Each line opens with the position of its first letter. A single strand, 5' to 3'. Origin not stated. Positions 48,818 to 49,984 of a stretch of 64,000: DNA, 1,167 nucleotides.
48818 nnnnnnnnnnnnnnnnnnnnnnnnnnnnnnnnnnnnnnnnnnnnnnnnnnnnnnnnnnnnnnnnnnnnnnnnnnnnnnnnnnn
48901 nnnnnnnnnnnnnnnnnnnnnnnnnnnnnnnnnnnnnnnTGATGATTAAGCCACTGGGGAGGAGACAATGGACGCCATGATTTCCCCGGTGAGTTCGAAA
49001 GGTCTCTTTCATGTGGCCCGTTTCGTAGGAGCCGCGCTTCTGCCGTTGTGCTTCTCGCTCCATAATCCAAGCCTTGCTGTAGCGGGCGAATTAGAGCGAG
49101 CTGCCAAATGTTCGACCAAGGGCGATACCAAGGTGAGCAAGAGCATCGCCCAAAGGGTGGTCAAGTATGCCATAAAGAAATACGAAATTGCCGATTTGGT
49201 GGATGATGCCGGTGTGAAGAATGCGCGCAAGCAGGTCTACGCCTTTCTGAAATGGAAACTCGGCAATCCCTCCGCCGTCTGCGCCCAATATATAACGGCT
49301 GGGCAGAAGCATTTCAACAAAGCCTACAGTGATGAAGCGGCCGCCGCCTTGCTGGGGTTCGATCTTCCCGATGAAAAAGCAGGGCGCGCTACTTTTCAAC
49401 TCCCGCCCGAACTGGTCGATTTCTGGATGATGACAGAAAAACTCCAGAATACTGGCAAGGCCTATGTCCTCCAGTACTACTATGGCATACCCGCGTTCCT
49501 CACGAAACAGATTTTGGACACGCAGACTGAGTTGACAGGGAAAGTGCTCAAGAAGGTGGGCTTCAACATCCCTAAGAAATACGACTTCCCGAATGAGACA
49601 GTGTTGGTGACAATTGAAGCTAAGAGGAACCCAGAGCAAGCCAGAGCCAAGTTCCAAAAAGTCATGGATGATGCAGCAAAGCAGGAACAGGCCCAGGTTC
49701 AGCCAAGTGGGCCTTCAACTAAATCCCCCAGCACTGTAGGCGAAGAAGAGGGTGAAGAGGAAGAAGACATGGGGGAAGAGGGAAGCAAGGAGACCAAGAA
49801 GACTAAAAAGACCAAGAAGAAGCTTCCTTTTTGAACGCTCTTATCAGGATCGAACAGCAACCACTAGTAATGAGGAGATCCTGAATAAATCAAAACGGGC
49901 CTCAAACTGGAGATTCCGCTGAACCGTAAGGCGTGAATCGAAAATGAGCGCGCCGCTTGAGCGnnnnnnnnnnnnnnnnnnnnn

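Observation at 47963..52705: A/T-richer five-gene island of secreted proteins with extreme charge or no recognisable domains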

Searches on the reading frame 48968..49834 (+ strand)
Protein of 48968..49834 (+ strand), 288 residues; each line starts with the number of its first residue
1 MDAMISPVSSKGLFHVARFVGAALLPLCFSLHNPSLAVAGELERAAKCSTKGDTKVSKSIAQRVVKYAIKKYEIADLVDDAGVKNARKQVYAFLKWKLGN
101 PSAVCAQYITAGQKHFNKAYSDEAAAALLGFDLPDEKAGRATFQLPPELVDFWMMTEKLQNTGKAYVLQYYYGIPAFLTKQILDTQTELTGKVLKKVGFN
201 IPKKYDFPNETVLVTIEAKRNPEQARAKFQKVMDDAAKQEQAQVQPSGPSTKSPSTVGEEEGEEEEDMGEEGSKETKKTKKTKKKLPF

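Call 3: search_protein_families(library=pfam, proteins=[window:48968-49834:+], max_evalue=0.1)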
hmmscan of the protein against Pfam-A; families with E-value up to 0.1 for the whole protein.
window:48968-49834:+ (288 aa): 0 families

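Call 4: search_protein_families(library=ncbifam, proteins=[window:48968-49834:+], max_evalue=0.1)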
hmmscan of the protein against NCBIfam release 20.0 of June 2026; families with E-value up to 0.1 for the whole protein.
window:48968-49834:+ (288 aa): 0 families

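Call 6: find_homologous_proteins(query=window:48968-49834:+)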
Query window:48968-49834:+ (288 aa): 51 proteins with E <= 0.001 among 8000 candidates.
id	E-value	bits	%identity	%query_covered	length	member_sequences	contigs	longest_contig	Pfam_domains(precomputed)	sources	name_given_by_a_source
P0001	3.0e-186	636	100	100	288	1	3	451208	-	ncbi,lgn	-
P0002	1.6e-129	450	76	88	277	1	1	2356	-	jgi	jgi:hypothetical protein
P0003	5.8e-121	422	70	91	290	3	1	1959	-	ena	-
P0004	6.3e-118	412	68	84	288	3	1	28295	-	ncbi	-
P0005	1.7e-116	407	69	92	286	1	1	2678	-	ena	-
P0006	9.8e-112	391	63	88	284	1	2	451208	-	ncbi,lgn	-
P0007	3.9e-111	389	73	83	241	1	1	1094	-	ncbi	ncbi:MAG: hypothetical protein ACRD98_12120, partial [Nitrososphaera sp.]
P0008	2.9e-110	386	79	75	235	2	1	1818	-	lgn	-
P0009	4.8e-110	386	70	84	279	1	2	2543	-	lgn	-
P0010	1.1e-103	365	73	78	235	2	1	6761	-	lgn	-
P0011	3.6e-101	357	70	80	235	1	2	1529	-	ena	-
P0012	1.0e-96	342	66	83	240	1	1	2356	-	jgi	jgi:hypothetical protein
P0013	2.4e-96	341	60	88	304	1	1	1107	-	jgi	jgi:hypothetical protein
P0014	2.9e-89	318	59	79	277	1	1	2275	-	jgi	jgi:hypothetical protein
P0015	2.0e-87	312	78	61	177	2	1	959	-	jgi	jgi:hypothetical protein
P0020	8.5e-63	231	55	68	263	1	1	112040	-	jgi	jgi:hypothetical protein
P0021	1.1e-62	230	50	73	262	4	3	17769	-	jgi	jgi:hypothetical protein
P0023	7.8e-61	224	55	67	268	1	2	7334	-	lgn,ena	-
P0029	1.4e-51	194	49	65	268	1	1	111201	-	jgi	jgi:hypothetical protein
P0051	5.2e-24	104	55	36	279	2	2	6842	-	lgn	-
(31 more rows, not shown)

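Call 8: find_encoding_contigs(protein=P0020, flank=10000, max_places=3)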
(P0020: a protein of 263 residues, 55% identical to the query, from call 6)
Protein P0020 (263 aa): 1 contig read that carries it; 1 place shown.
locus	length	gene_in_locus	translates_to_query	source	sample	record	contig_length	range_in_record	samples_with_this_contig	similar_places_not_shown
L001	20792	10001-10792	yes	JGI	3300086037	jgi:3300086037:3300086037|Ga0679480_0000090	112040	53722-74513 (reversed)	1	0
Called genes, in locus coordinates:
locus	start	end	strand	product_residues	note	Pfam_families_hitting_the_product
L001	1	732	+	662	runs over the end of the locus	-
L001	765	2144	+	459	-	PF13433:Peripla_BP_5, PF13458:Peripla_BP_6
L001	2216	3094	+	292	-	PF02653:BPD_transp_2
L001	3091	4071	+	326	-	PF02653:BPD_transp_2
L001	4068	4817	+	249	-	PF00005:ABC_tran, PF13304:AAA_21 (faint)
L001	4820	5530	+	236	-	PF00005:ABC_tran, PF02463:SMC_N (weak)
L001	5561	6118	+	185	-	-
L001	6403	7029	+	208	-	-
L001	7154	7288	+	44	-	-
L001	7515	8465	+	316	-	PF01764:Lipase_3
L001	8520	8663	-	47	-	-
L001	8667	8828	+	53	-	-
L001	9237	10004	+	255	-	-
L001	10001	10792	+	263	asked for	-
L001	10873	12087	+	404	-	-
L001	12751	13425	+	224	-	-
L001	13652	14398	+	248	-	PF12158:DUF3592 (faint)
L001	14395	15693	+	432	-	PF12158:DUF3592 (faint)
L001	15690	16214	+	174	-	-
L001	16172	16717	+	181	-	-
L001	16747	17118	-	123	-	PF10861:DUF2784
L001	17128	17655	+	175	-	PF02627:CMD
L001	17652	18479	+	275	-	PF04909:Amidohydro_2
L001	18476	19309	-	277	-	PF00581:Rhodanese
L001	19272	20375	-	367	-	PF00355:Rieske, PF00848:Ring_hydroxyl_A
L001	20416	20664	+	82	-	PF02609:Exonuc_VII_S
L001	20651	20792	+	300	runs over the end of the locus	PF00348:polyprenyl_synt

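Call 9: find_encoding_contigs(protein=P0029, flank=10000, max_places=3)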
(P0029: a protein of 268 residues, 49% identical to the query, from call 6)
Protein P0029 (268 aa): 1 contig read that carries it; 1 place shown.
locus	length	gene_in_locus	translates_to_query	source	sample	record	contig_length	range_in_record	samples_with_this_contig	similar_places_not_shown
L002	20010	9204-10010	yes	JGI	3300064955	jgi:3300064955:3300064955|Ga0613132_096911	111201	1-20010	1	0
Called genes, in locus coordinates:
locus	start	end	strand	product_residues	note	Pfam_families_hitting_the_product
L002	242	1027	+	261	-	PF02405:MlaE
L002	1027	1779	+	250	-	PF00005:ABC_tran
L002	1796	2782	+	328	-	PF02470:MlaD, PF06103:DUF948 (faint)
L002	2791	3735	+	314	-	-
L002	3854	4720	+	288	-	PF14326:DUF4384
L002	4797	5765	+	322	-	-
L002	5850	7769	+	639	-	PF05226:CHASE2, PF00211:Guanylate_cyc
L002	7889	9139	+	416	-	PF01435:Peptidase_M48, PF13432:TPR_16 (faint), PF14559:TPR_19 (faint), PF00515:TPR_1 (faint), PF13431:TPR_17 (faint), PF13371:TPR_9, PF13414:TPR_11 (weak), PF07719:TPR_2 (weak)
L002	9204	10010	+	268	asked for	-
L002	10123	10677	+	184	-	-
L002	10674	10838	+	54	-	-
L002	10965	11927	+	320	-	-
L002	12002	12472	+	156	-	-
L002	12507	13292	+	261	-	-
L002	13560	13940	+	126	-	PF12146:Hydrolase_4 (weak)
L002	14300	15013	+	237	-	-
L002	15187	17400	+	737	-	PF05226:CHASE2, PF00211:Guanylate_cyc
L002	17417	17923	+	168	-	PF08239:SH3_3 (weak)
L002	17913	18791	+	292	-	PF01435:Peptidase_M48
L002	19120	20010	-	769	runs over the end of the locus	PF05157:MshEN, PF00437:T2SSE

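Call 10: find_encoding_contigs(protein=P0004, flank=10000, max_places=3)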
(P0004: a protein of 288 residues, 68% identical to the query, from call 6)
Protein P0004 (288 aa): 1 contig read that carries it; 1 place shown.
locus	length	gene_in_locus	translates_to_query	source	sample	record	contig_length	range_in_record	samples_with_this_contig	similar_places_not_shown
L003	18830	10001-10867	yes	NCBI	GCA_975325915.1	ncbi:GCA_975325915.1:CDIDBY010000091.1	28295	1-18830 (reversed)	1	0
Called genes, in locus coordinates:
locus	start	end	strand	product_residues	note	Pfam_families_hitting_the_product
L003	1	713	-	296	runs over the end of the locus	PF06325:PrmA, PF08242:Methyltransf_12 (faint), PF13489:Methyltransf_23 (faint), PF05175:MTS, PF13847:Methyltransf_31, PF08241:Methyltransf_11 (weak), PF13649:Methyltransf_25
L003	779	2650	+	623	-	PF00488:MutS_V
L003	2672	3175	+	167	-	-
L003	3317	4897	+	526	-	-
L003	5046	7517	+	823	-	PF08487:VIT, PF13757:VIT_2, PF00092:VWA, PF13519:VWA_2, PF13768:VWA_3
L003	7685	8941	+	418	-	PF01435:Peptidase_M48, PF13428:TPR_14 (faint), PF13432:TPR_16 (faint), PF14559:TPR_19 (faint), PF07719:TPR_2 (faint), PF21033:RMD1-3 (faint), PF13414:TPR_11 (faint), PF13371:TPR_9, +1 more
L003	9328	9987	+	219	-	-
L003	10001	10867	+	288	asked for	-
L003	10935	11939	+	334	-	-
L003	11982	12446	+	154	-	-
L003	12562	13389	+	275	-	PF12146:Hydrolase_4 (weak)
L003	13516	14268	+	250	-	-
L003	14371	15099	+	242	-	PF12158:DUF3592 (weak)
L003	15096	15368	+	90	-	-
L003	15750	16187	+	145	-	PF11220:DUF3015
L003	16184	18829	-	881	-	?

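Call 20: predict_structure(alignment_id=A2)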
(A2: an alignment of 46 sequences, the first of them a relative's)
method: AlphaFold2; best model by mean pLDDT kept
length: 288 residues; sequences in the alignment: 46
mean_pLDDT: 82.3   pTM: 0.68
mean pLDDT of the five models: 82.3, 80.2, 80.1, 79.2, 77.9
residues with pLDDT >= 90: 151; 70-90: 54; 50-70: 65; < 50: 18
segments of 3 or more residues with pLDDT < 50: 259-266, 268-275
pLDDT, mean of each block of 10 residues (from residue 1): 54 56 63 70 96 98 98 98 97 95 97 97 96 81 83 89 90 94 95 89 88 93 92 88 74 56 46 51 57
secondary structure, 60 per line:
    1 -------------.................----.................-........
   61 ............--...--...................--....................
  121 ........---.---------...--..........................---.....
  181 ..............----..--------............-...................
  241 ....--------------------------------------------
elements in order: H14-30 H35-51 H53-72 H80-98 H101-128 E142-144 H147-172 H176-194 H209-220 H222-244

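Call 22: fold_search(model_id=the predicted structure, library=pdb)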
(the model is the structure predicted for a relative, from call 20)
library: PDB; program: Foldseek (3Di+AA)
matches with E <= 10: 155; with E <= 0.001: 0
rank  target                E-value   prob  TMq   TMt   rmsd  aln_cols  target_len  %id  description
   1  5cwi                  1.2e+00  0.13  0.17  0.20  17.4       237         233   14  Crystal structure of de novo designed helical repeat protein DHR18 (released 2015-12-16)
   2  5cwo_A                1.2e+00  0.08  0.14  0.16  17.9       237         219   15  Crystal structure of de novo designed helical repeat protein DHR76 (released 2015-12-16)
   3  6ivp_C                1.2e+00  0.08  0.13  0.14  24.3       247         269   15  Crystal structure of a membrane protein P262A (released 2019-11-06)
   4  4tx5_B                1.7e+00  0.07  0.11  0.17  28.6       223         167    8  Crystal structure of Smac-DIABLO (in space group P65) (released 2015-07-15)
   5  9kq0_A                2.0e+00  0.08  0.15  0.18  20.2       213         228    8  Structure of TolQRA complex at pH 8.0 from E.coli (released 2026-03-04)
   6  5i7d_A                2.1e+00  0.04  0.13  0.10  47.8       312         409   12  Crystal Structure of srGAP2 F-BARx WT Form-2 (released 2017-08-30)
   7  1few                  2.3e+00  0.06  0.12  0.16  28.6       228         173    9  CRYSTAL STRUCTURE OF SMAC/DIABLO (released 2000-09-13)
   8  8cih_B                2.4e+00  0.04  0.11  0.15  20.4       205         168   12  Structure of FL CINP (released 2024-02-21)
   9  8wog_A                2.4e+00  0.03  0.10  0.10  17.9       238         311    8  Cryo-EM structure of SUCR1 in complex with succinate and Gi protein (released 2024-09-11)
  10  5sv0_G                2.6e+00  0.08  0.17  0.20  26.6       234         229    9  Structure of the ExbB/ExbD complex from E. coli at pH 7.0 (released 2016-09-28)
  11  5sv1_C                2.8e+00  0.08  0.18  0.21  30.1       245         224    9  Structure of the ExbB/ExbD complex from E. coli at pH 4.5 (released 2016-09-28)
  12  3fyq                  2.8e+00  0.06  0.15  0.20  20.2       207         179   11  Structure of Drosophila melanogaster talin IBS2 domain (residues 1981-2168) (released 2009-02-03)
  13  4tx5_A                2.8e+00  0.05  0.11  0.16  28.8       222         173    8  Crystal structure of Smac-DIABLO (in space group P65) (released 2015-07-15)
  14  8qb8_A                3.0e+00  0.06  0.13  0.13  33.3       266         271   11  Lsp1 in native eisosome lattice bound to plasma membrane microdomain (released 2024-07-24)
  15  4wpe                  3.0e+00  0.06  0.15  0.16  31.4       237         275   11  Crystal Structure of Hof1p F-BAR domain (released 2014-12-24)
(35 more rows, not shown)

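Call 23: search_protein_representatives(alignment_id=A2)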
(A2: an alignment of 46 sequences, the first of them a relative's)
Query: 46 sequences, 235 profile positions. Proteins with E-value up to 0.001 (for the whole library): 88; up to 1e-10: 74; up to 1e-30: 57. The best 88 are listed.
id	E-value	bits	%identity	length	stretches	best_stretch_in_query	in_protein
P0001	4.3e-101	353.8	-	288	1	7-234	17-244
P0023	2.8e-89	315.1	-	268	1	7-231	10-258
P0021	2.2e-88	312.2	-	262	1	8-232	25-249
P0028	2.1e-82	292.7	-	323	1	20-229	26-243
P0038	3.1e-81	288.8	-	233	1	10-215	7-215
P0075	7.7e-74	264.6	-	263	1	9-222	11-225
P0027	2.1e-73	263.2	-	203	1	46-232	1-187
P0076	1.9e-72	260.1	-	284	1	6-216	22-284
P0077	1.8e-68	247.1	-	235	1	7-213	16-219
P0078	5.2e-65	235.7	-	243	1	11-218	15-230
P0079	1.9e-64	233.9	-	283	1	11-217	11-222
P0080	2.3e-64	233.6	-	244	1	11-212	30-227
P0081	8.3e-62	225.2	-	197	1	47-231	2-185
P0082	7.0e-57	209.1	-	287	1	29-216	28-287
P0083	1.7e-54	201.3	-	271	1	16-212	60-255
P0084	7.0e-54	199.3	-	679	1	19-219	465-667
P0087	4.7e-52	193.3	-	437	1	30-216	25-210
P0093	2.0e-48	181.4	-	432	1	13-215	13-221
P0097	5.2e-46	173.5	-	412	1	7-216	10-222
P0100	3.3e-44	167.6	-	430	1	9-227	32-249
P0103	1.5e-42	162.2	-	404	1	17-226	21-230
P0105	6.8e-42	160.1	-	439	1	8-214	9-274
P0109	1.8e-40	155.4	-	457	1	18-221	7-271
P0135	7.6e-15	71.5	-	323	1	46-212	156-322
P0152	2.1e-05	40.6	-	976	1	49-218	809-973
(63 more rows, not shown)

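Call 24: search_protein_families(library=pfam, proteins=[P0084, P0152, P0087, P0093, P0097, P0100, P0103, P0105, P0109, P0135], max_evalue=0.01)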
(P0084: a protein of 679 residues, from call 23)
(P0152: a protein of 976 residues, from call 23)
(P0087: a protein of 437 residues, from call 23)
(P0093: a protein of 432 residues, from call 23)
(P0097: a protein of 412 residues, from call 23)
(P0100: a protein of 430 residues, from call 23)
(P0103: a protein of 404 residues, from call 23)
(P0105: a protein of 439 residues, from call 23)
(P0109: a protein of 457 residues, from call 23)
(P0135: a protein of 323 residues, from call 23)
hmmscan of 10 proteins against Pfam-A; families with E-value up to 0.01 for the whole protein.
P0084 (679 aa): 0 families

P0152 (976 aa): 0 families

P0087 (437 aa): 0 families

P0093 (432 aa): 0 families

P0097 (412 aa): 0 families

P0100 (430 aa): 0 families

P0103 (404 aa): 0 families

P0105 (439 aa): 0 families

P0109 (457 aa): 0 families

P0135 (323 aa): 0 families

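Call 33: search_solved_structures(query=A2, max_evalue=10)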
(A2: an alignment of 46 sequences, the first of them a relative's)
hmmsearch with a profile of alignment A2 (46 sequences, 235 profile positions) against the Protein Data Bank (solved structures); distinct sequences matched with E-value up to 10: 5.
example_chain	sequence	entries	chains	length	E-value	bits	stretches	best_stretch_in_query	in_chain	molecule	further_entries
8erw_A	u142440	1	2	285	0.082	15.7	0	16-51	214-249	C2HR4_8r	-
8utk_A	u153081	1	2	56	0.19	14.5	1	12-57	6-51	23R-B04dslf02IB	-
1e0e_A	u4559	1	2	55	0.33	13.7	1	146-182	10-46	HUMAN IMMUNODEFICIENCY VIRUS TYPE 2 INTEGRASE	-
5wta_A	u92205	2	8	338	0.55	13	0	54-97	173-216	Serine-aspartate repeat-containing protein E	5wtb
3f9k_A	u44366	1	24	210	1.4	11.7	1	147-182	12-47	Integrase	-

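Call 35: find_related_loci(query=A2, collection=genome_contigs, flank=10000)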
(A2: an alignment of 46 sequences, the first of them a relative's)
Query A2 (288 aa) in genome_contigs; peptide patterns used: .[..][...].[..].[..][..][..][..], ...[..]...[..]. (x = any residue, [..] = any of these).
600 stretches matched a pattern (row limit reached: there are more); 3 encode a relative of the query (tblastn E <= 1e-3); 3 distinct loci.
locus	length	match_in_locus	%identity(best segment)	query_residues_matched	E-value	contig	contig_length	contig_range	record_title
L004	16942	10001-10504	40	44-212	1e-36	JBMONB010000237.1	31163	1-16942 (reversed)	MAG: Bacillota bacterium isolate Betzabe_MAG065 MAG065_237, whole genome shotgun sequence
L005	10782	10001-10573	37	40-232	2e-36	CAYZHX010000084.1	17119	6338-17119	MAG TPA_asm: uncultured Terriglobales bacterium isolate SRP272529_co1_237 genome assembly, contig: NODE_5621_length_1711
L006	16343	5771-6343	36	40-232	8e-36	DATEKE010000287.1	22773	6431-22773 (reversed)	MAG TPA_asm: Terriglobales bacterium isolate SMAG_U8882 k141_1705249, whole genome shotgun sequence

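Call 38: search_protein_families(library=pfam, proteins=[L004:8842-9717:+, L004:9572-11230:+, L004:11882-12601:+, L004:12579-13517:+, L004:13501-14328:+, L004:14192-15220:+, L004:15252-16598:+, L004:3673-6711:-, L004:6874-7968:-, L004:8011-8751:-], max_evalue=0.001)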
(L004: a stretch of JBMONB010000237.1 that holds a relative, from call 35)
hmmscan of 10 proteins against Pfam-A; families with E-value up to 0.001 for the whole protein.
L004:8842-9717:+ (291 aa): 1 family
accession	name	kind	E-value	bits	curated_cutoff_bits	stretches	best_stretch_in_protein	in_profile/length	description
PF03816.19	LytR_cpsA_psr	-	5.6e-44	150.4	24.6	1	65-210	1-148/150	LytR_cpsA_psr family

L004:9572-11230:+ (552 aa): 0 families

L004:11882-12601:+ (239 aa): 2 families
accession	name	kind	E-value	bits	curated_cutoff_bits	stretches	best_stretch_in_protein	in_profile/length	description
PF00440.29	TetR_N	-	1.3e-18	67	24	1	44-90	1-47/47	Bacterial regulatory proteins, tetR family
PF17932.6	TetR_C_24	-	6.8e-08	33.2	26.4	1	110-199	2-89/114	Tetracyclin repressor-like, C-terminal domain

L004:12579-13517:+ (312 aa): 4 families
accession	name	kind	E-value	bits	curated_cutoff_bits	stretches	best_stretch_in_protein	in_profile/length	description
PF00005.33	ABC_tran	-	1.1e-28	100.9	25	1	24-166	3-137/137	ABC transporter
PF13304.12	AAA_21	-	7.1e-14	53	27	1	122-198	222-301/304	AAA domain, putative AbiEii toxin, Type IV TA system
PF02463.25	SMC_N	-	1.4e-08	34.9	40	1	135-207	134-209/220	RecF/RecN/SMC N terminal domain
PF13555.12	AAA_29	-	0.00083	19.5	27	0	27-60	17-50/61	P-loop containing region of AAA domain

L004:13501-14328:+ (275 aa): 2 families
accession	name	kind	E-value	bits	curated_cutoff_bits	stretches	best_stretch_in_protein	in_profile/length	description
PF12698.13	ABC2_membrane_3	-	8e-12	45.3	31.6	1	83-266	162-345/347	ABC-2 family transporter protein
PF01061.29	ABC2_membrane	-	3.6e-08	33.7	26.9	1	106-239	73-209/211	ABC-2 type transporter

L004:14192-15220:+ (342 aa): 2 families
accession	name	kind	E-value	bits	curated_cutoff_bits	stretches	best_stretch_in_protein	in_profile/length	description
PF01522.26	Polysacc_deac_1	-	1.7e-38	131.8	23.1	1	149-272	2-123/124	Polysaccharide deacetylase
PF03065.20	Glyco_hydro_57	-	6.9e-06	26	21.2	1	190-274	85-170/291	Glycosyl hydrolase family 57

L004:15252-16598:+ (448 aa): 0 families

L004:3673-6711:- (1012 aa): 10 families
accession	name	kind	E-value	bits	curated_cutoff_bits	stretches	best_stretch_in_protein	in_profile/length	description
PF00563.25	EAL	-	5.4e-77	258.8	31.3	1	757-993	3-236/236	EAL domain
PF08448.16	PAS_4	-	3.2e-36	124.3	23.1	3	344-448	1-109/110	PAS fold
PF08447.18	PAS_3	-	1.5e-34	118.6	25.6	2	482-561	2-84/89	PAS fold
PF00989.32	PAS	-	1.4e-33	115.7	22.6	3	213-323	2-113/113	PAS fold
PF13426.13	PAS_9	-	1.2e-30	106.2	27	3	478-571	10-103/103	PAS domain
PF00990.26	GGDEF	-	2.5e-25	89.6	23.8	1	583-735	1-159/161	Diguanylate cyclase, GGDEF domain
PF13188.13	PAS_8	-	1.1e-14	54.2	21.8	1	214-266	3-55/65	PAS domain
PF13596.12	PAS_10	-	9.3e-09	36.3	22.1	0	344-445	5-106/106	PAS domain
PF14598.12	PAS_11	-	1e-05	25.9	25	0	482-550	15-84/109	PAS domain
PF12860.13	PAS_7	-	0.00032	21.3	27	0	218-331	1-115/115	PAS fold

L004:6874-7968:- (364 aa): 1 family
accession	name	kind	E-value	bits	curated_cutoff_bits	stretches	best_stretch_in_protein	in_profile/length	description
PF00849.27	PseudoU_synth_2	-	1.3e-32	113.5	26.8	1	124-302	1-152/152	RNA pseudouridylate synthase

L004:8011-8751:- (246 aa): 0 families
